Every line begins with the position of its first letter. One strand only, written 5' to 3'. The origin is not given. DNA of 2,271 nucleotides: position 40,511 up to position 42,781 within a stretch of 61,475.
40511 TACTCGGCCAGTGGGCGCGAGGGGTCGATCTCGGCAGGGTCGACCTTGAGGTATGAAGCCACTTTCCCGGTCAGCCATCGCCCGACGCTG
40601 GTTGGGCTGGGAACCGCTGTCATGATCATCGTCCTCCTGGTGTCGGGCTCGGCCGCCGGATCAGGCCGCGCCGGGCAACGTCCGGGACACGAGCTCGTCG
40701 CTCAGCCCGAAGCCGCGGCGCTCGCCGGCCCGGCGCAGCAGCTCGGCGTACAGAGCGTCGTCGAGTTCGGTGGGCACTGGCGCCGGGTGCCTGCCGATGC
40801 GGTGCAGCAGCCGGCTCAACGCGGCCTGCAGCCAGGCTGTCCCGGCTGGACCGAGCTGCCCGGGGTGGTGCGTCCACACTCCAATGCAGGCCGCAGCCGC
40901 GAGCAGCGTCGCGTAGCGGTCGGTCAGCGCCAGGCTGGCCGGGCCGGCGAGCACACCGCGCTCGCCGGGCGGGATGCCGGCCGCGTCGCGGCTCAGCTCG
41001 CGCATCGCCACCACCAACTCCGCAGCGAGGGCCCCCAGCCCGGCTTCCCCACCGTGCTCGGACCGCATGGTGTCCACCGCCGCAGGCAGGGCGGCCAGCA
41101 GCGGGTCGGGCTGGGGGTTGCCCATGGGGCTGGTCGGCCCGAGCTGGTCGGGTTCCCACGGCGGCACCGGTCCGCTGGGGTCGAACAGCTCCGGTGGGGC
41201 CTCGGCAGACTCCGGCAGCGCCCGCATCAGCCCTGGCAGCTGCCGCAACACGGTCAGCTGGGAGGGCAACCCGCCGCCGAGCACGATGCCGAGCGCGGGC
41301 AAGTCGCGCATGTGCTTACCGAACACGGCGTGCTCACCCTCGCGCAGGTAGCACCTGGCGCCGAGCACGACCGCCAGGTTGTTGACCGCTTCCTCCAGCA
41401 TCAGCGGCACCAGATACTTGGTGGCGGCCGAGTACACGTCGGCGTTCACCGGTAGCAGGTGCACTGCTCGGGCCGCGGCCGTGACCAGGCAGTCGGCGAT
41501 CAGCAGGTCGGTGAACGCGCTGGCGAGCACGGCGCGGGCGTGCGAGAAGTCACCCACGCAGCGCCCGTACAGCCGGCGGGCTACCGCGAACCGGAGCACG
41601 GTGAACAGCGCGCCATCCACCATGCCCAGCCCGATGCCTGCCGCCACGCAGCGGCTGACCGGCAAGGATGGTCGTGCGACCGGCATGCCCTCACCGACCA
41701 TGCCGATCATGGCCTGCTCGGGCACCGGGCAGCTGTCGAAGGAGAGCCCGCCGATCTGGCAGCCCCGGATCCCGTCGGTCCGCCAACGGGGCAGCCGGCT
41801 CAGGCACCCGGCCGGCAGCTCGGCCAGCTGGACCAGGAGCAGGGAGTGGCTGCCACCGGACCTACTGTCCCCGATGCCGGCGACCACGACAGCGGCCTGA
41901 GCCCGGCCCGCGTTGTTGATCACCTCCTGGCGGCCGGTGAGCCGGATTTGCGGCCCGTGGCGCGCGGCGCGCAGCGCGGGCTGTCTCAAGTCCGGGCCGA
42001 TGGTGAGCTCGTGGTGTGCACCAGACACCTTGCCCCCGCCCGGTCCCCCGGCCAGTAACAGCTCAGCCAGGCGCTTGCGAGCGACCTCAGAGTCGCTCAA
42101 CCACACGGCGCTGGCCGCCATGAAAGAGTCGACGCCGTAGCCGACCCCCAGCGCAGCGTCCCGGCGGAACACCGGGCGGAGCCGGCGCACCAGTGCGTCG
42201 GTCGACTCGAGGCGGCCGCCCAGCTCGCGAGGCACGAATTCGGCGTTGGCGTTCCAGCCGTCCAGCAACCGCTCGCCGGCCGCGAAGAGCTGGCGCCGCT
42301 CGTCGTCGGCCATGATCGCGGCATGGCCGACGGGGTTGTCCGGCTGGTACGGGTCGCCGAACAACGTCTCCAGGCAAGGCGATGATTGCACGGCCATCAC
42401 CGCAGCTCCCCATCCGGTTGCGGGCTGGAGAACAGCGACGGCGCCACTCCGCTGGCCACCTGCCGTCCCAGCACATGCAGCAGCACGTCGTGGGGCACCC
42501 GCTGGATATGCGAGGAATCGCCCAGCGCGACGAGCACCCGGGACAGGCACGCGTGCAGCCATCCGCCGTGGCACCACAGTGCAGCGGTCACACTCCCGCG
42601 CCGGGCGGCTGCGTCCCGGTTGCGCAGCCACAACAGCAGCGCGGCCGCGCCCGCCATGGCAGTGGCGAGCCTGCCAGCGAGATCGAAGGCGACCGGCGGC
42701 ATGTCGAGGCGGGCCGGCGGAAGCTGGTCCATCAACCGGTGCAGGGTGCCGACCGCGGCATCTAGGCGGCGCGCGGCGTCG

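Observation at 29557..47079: Compact acyl-tetronate (agglomerin/RK-682-type) biosynthetic gene cluster with FAAL/ACP/double-ACAD starter module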

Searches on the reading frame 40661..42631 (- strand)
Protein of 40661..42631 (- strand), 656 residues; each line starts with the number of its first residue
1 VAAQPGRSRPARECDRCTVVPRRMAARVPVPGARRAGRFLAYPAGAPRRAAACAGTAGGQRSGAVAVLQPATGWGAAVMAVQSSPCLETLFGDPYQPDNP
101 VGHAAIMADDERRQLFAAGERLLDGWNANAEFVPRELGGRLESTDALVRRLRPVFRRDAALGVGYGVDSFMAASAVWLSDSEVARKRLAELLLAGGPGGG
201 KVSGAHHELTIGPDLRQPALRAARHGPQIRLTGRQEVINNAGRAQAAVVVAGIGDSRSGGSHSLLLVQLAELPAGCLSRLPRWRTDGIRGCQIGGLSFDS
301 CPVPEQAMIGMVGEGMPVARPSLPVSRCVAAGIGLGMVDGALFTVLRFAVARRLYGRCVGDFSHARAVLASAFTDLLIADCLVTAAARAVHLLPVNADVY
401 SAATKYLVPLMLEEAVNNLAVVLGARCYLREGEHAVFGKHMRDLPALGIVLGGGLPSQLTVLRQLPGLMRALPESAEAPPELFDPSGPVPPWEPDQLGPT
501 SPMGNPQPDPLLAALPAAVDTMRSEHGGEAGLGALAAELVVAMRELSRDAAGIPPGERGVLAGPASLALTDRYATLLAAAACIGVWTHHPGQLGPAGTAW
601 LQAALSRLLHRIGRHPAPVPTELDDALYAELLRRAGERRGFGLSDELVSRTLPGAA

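Call 6: search_protein_families(library=pfam, proteins=[window:40661-42631:-])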
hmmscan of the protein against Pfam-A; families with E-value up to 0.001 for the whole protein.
window:40661-42631:- (656 aa): 2 families
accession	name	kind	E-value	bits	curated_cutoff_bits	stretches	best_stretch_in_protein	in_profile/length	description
PF00441.29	Acyl-CoA_dh_1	-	5.1e-11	43.4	22.4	1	313-452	1-136/150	Acyl-CoA dehydrogenase, C-terminal domain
PF02770.24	Acyl-CoA_dh_M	-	2.6e-05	24.8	33.3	1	210-301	8-97/97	Acyl-CoA dehydrogenase, middle domain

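Call 21: search_solved_structures(query=window:40661-42400:-, max_evalue=0.001)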
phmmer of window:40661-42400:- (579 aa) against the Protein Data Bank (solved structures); distinct sequences matched with E-value up to 0.001: 41.
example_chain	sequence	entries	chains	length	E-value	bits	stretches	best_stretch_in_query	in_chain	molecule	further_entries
8i4p_A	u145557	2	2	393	1.2e-15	60.4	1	47-387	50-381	Acyl-CoA dehydrogenase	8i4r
7w0j_A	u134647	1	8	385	1.5e-15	60.1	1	47-380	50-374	Acyl-CoA dehydrogenase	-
4kto_A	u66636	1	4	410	1.1e-13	53.9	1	74-312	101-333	isovaleryl-CoA dehydrogenase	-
3mpi_A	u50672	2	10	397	1.3e-13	53.7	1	56-378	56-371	Glutaryl-CoA dehydrogenase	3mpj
3pfd_A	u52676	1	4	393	1.1e-12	50.6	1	45-349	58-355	Acyl-CoA dehydrogenase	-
4o5m_A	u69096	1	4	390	1.3e-12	50.4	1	71-312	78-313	Isovaleryl-CoA dehydrogenase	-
5ol2_C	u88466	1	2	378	1.3e-11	47.1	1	22-310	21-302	Acyl-CoA dehydrogenase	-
5idu_A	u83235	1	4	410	1.8e-11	46.6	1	128-300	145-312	Acyl-CoA dehydrogenase domain protein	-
4l1f_A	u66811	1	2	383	2.1e-11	46.4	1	57-311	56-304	Acyl-CoA dehydrogenase domain protein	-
9jq4_A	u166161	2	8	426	2.7e-11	46.1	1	74-312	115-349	Isovaleryl-CoA dehydrogenase, mitochondrial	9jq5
1ivh_A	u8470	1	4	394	2.9e-11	45.9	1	74-312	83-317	ISOVALERYL-COA DEHYDROGENASE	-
2vig_A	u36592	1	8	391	3.5e-11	45.7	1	30-302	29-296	SHORT-CHAIN SPECIFIC ACYL-COA DEHYDROGENASE,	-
8sgr_A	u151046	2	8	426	3.6e-11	45.6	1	74-312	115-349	Isovaleryl-CoA dehydrogenase, mitochondrial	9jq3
4n5f_A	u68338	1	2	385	4.3e-11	45.4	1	55-387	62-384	Putative acyl-CoA dehydrogenase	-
6fah_C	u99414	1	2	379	7.5e-11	44.6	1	84-354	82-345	Caffeyl-CoA reductase-Etf complex subunit CarC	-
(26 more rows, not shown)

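Call 22: search_protein_families(library=ncbifam, proteins=[window:40661-42400:-], max_evalue=0.00001)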
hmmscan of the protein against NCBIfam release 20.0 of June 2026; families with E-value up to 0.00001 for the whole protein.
window:40661-42400:- (579 aa): 7 families
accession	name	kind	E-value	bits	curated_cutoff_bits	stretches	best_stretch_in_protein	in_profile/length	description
NF045552.1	GlutCoADH_Des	equivalog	2.2e-15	56.7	470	1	79-375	79-366/387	glutaryl-CoA dehydrogenase Acd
NF042439.1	SulpropCoADesulf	equivalog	2e-12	46.5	600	1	56-372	43-354/379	3-sulfinopropanoyl-CoA desulfinase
NF045652.1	ProlPCPDhRedW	equivalog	3e-10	39.5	650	1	128-314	121-304/376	L-prolyl-[peptidyl-carrier protein] dehydrogenase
NF042972.1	AcrlCoAredClosAcrC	equivalog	5.7e-10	38.4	640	1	126-311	121-303/378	acryloyl-CoA reductase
TIGR03207.1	cyc_hxne_CoA_dh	equivalog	3.2e-09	36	575.35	1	124-377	115-358/372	cyclohexanecarboxyl-CoA dehydrogenase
NF043006.1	CyhCrbnylCoADH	equivalog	4.1e-08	32.6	650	1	135-326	130-317/380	cyclohexane-1-carbonyl-CoA dehydrogenase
NF053553.1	prodigi_MBC_PigA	equivalog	1.3e-07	31.1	500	1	83-286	82-281/381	prodigiosin MBC biosynthesis dehydrogenase PigA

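Call 27: find_related_loci(query=A1, collection=genome_contigs, flank=10000)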
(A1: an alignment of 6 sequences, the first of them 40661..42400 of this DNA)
Query A1 (579 aa) in genome_contigs; peptide patterns used: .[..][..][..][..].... (x = any residue, [..] = any of these).
458 stretches matched a pattern; 452 encode a relative of the query (tblastn E <= 1e-3); the best 80 are kept; 80 distinct loci.
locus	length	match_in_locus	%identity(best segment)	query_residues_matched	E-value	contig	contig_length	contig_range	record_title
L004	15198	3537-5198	55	10-575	1e-163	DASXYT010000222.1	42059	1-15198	MAG TPA_asm: Pseudonocardiaceae bacterium isolate SMAG_U4832 k141_3286526, whole genome shotgun sequence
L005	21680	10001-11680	52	9-575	7e-151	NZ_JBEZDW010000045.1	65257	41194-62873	Microbispora sp. NPDC049125 NPDC049125_122_G6.ctg-0045, whole genome shotgun sequence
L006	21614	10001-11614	50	10-575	2e-141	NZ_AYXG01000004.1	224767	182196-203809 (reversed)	Actinokineospora spheciospongiae strain EG49 contig1284_2, whole genome shotgun sequence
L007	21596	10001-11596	51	9-575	4e-140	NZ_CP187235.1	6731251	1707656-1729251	Actinokineospora sp. G85 chromosome, complete genome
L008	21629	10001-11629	51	5-575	4e-140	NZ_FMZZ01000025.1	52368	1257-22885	Actinokineospora iranica strain IBRC-M 10403, whole genome shotgun sequence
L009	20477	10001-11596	50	9-575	2e-138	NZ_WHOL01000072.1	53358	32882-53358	Actinokineospora pegani strain TRM 65233 824, whole genome shotgun sequence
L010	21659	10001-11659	46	10-568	2e-136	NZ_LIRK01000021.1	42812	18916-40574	Streptomyces torulosus strain NRRL B-3889 B-3889_contig_21, whole genome shotgun sequence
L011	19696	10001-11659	46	10-568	4e-136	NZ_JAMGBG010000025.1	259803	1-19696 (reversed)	Streptomyces neyagawaensis strain JCM 4796 contig25, whole genome shotgun sequence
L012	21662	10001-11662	46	10-568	3e-135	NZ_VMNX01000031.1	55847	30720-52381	Streptomyces acidicola strain K1PN6 NODE_31_length_55847_cov_41.4258, whole genome shotgun sequence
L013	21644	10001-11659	46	10-568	3e-135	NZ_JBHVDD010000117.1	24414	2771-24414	Streptomyces sp. NPDC057438 NPDC057438_T21_F5.ctg-0117, whole genome shotgun sequence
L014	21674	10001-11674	46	5-577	1e-134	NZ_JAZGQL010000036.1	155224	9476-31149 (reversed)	Plantactinospora veratri strain NEAU-FHS4 Scaffold19_1, whole genome shotgun sequence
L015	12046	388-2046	46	10-568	1e-134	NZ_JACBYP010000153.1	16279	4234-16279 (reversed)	Streptomyces sp. A108 NODE_153_length_16279_cov_266.055919, whole genome shotgun sequence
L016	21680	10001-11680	45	3-577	6e-134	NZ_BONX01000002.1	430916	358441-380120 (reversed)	Plantactinospora mayteni strain NBRC 109088 sequence002, whole genome shotgun sequence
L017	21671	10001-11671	45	6-577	3e-133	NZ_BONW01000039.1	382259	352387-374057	Plantactinospora endophytica strain NBRC 110450 sequence39, whole genome shotgun sequence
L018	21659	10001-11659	46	10-568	3e-133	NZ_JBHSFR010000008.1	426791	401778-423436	Streptomyces mangrovi strain CGMCC 4.7117 spades_K_17_127_8, whole genome shotgun sequence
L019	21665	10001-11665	47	10-568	3e-133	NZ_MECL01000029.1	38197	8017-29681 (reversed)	Streptomyces sp. CBMA29 CBMA29_124, whole genome shotgun sequence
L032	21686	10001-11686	45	10-579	1e-128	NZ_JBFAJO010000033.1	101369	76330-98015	Kitasatospora sp. NPDC050463 NPDC050463_56_B4.ctg-0033, whole genome shotgun sequence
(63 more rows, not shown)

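Call 34: search_protein_families(library=pfam, proteins=[L014:11754-13463:+, L014:13464-14324:+, L014:14258-16810:+, L014:17002-18114:+, L014:18115-19140:+, L014:19419-21674:+, L019:12057-14153:+, L019:14087-15016:+, L019:15538-17418:-, L019:17318-18118:-], max_evalue=0.00001)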
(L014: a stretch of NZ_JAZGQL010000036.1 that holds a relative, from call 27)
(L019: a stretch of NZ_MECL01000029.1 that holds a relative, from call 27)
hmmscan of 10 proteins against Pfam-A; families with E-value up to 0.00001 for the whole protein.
L014:11754-13463:+ (569 aa): 1 family
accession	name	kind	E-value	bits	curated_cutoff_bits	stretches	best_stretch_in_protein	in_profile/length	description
PF00668.25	Condensation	-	1.1e-78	265.5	30.6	1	99-558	6-456/456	Condensation domain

L014:13464-14324:+ (286 aa): 3 families
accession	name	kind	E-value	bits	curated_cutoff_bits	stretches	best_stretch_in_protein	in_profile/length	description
PF00005.33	ABC_tran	-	1.6e-35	123.1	25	1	66-212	1-136/137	ABC transporter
PF02463.25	SMC_N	-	1.2e-08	35.1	40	0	153-255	111-209/220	RecF/RecN/SMC N terminal domain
PF13304.12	AAA_21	-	2.5e-08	34.8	27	0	78-115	1-41/304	AAA domain, putative AbiEii toxin, Type IV TA system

L014:14258-16810:+ (850 aa): 1 family
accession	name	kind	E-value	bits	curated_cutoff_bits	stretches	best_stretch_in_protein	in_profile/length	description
PF02687.27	FtsX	-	1.4e-28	99.8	25.5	2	266-386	3-115/120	FtsX-like permease C-terminal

L014:17002-18114:+ (370 aa): 1 family
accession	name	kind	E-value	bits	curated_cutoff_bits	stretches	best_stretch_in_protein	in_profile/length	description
PF00291.31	PALP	-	2.5e-66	224.4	35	1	49-338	3-295/295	Pyridoxal-phosphate dependent enzyme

L014:18115-19140:+ (341 aa): 1 family
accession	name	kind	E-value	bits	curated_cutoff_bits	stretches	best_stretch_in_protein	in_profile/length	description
PF02423.21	OCD_Mu_crystall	-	7.2e-34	117.6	24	1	22-320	19-312/314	Ornithine cyclodeaminase/mu-crystallin family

L014:19419-21674:+ (752 aa): 4 families
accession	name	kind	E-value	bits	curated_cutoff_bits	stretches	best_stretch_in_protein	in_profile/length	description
PF00501.34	AMP-binding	-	2.6e-89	300.1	29.9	1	35-382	2-384/384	AMP-binding enzyme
PF00668.25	Condensation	-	5.8e-19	68.6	30.6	1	625-737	5-125/456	Condensation domain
PF13193.12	AMP-binding_C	-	3.6e-13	50.7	24.5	1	440-513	1-76/76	AMP-binding enzyme C-terminal domain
PF00550.31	PP-binding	-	1.5e-12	48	20.8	1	544-606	3-67/67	Phosphopantetheine attachment site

L019:12057-14153:+ (698 aa): 1 family
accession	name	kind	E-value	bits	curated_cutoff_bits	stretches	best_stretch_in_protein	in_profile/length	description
PF00501.34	AMP-binding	-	9.6e-34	117.2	29.9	1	202-553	21-379/384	AMP-binding enzyme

L019:14087-15016:+ (309 aa): 0 families

L019:15538-17418:- (626 aa): 4 families
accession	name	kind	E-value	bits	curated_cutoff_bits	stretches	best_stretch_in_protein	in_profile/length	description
PF02518.31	HATPase_c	-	1e-34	119.8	26.4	1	517-625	2-108/111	Histidine kinase-, DNA gyrase B-, and HSP90-like ATPase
PF00512.31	HisKA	-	3.4e-15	56.3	26.9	1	408-471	2-66/66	His Kinase A (phospho-acceptor) domain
PF13581.12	HATPase_c_2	-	2.8e-08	34.3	27.4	1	489-603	8-111/127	Histidine kinase-like ATPase domain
PF00672.30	HAMP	-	1.2e-07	32.4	25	1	356-400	4-50/53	HAMP domain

L019:17318-18118:- (266 aa): 2 families
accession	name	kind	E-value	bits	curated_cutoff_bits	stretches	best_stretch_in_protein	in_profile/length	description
PF00072.30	Response_reg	-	2.1e-30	105.6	30.2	1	38-147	1-111/111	Response regulator receiver domain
PF00486.34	Trans_reg_C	-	2e-21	76.3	26.2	1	183-259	1-77/77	Transcriptional regulatory protein, C terminal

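Call 67: find_related_loci(query=window:40661-42400:-, collection=metagenome_contigs, flank=10000)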
Query window:40661-42400:- (579 aa) in metagenome_contigs; peptide patterns used: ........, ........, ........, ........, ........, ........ (x = any residue, [..] = any of these).
97 stretches matched a pattern, but none encodes a relative of the query by tblastn (E <= 1e-3).

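Call 74: search_protein_families(library=pfam, proteins=[L032:11722-12507:+, L032:12215-13951:+, L032:13878-14900:+, L032:14995-16350:+, L032:16926-18329:+, L032:19053-21686:-, L032:4533-5450:+, L032:2916-4256:+], max_evalue=0.0001)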
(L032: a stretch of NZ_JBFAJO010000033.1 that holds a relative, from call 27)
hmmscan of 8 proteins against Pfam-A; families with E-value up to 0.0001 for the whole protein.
L032:11722-12507:+ (261 aa): 2 families
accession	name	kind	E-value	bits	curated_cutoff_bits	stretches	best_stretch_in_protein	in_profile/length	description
PF00378.25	ECH_1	-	5.7e-60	203.2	27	1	16-258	5-248/251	Enoyl-CoA hydratase/isomerase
PF16113.10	ECH_2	-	2.3e-32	113.2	27.2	1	37-238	22-226/335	Enoyl-CoA hydratase/isomerase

L032:12215-13951:+ (578 aa): 1 family
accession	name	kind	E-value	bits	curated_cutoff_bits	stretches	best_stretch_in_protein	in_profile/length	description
PF00668.25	Condensation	-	9.9e-74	249.1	30.6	1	114-563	6-453/456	Condensation domain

L032:13878-14900:+ (340 aa): 3 families
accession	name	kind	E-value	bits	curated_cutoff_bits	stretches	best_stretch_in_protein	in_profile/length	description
PF00561.26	Abhydrolase_1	-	8.6e-30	104.6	25.8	1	47-324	1-244/245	alpha/beta hydrolase fold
PF12697.13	Abhydrolase_6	-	5e-20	73.5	26.3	1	49-330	1-216/217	Alpha/beta hydrolase family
PF12146.15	Hydrolase_4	-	1.1e-14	54.7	27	1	48-322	6-236/239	Serine aminopeptidase, S33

L032:14995-16350:+ (451 aa): 2 families
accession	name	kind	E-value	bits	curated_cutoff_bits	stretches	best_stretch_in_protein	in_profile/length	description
PF00107.32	ADH_zinc_N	-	3.4e-19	69.5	31.8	1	262-405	1-128/129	Zinc-binding dehydrogenase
PF08240.17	ADH_N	-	3.3e-13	50.2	23.5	1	112-223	2-103/104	Alcohol dehydrogenase GroES-like domain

L032:16926-18329:+ (467 aa): 3 families
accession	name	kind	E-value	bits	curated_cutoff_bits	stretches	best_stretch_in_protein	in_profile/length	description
PF07730.19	HisKA_3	-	2.9e-14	53.8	24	1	277-344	1-68/68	Histidine kinase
PF13796.11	Sensor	-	5.3e-12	46.5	28.2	1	108-248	26-162/162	Putative sensor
PF02518.31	HATPase_c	-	6.6e-08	33.4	26.4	1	383-465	7-109/111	Histidine kinase-, DNA gyrase B-, and HSP90-like ATPase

L032:19053-21686:- (877 aa): 3 families
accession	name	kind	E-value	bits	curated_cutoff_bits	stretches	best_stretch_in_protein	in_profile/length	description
PF00668.25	Condensation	-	8e-49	167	30.6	1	165-577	3-438/456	Condensation domain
PF00501.34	AMP-binding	-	5.3e-28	98.3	29.9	2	609-689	2-83/384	AMP-binding enzyme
PF00550.31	PP-binding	-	5.7e-16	59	20.8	1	71-133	2-67/67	Phosphopantetheine attachment site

L032:4533-5450:+ (305 aa): 0 families

L032:2916-4256:+ (446 aa): 1 family
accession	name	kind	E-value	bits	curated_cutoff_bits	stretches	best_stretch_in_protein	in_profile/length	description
PF01425.27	Amidase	-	1.4e-68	232.4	27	1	40-431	6-445/445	Amidase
